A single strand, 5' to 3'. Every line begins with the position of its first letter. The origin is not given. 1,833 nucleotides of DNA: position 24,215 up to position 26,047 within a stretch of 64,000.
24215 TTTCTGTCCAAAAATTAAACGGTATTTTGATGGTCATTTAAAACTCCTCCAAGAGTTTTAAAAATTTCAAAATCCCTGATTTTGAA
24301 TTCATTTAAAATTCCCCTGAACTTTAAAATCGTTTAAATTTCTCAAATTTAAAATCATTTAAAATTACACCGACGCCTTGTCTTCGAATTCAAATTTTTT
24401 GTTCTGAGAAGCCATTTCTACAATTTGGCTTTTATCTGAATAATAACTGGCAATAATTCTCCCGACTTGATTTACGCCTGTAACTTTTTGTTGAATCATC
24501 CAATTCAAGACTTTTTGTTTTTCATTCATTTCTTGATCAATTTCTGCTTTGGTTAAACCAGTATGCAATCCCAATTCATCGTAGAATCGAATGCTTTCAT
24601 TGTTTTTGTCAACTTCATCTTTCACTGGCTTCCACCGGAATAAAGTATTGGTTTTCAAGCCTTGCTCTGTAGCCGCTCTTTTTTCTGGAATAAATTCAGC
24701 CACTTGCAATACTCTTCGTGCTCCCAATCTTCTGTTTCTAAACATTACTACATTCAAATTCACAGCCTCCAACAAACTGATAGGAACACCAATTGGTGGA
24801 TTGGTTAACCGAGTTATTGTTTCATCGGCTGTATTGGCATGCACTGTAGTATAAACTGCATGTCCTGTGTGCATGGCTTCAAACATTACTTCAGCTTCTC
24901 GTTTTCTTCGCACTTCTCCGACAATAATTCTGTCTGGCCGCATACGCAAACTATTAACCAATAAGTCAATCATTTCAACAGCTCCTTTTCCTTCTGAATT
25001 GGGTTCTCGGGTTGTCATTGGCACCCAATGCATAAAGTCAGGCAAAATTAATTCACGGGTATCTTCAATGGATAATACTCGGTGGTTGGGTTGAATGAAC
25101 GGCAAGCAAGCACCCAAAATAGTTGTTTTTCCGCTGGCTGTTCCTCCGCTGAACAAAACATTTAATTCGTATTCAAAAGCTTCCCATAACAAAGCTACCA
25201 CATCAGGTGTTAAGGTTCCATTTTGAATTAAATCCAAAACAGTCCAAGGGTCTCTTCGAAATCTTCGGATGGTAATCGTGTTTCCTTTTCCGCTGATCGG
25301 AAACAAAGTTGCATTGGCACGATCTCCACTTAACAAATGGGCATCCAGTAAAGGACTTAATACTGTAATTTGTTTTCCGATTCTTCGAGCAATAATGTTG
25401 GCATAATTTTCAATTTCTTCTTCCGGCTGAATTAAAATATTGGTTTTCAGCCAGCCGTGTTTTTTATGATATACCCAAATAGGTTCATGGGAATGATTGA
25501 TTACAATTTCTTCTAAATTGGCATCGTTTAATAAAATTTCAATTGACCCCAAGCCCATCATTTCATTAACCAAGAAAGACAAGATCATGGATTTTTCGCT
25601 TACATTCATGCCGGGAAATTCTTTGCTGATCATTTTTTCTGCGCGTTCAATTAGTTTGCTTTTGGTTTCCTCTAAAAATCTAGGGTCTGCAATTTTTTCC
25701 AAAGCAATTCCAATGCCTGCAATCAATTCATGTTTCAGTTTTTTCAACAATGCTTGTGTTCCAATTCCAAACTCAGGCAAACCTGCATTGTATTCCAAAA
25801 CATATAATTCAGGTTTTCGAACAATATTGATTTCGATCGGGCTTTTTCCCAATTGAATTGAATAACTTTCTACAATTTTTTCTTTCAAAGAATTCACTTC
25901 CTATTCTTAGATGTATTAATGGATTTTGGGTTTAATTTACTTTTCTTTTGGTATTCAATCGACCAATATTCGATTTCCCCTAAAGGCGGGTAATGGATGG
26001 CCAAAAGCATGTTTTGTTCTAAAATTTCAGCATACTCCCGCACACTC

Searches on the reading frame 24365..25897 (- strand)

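Call 35: search_protein_families(library=pfam, proteins=[window:24365-25897:-], max_evalue=0.001)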
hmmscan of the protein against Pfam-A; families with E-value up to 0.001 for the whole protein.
window:24365-25897:- (510 aa): 1 family
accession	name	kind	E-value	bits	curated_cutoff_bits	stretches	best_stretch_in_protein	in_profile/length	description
PF00437.27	T2SSE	-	5.2e-35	121.2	24.9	1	199-385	99-273/370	Type II/IV secretion system protein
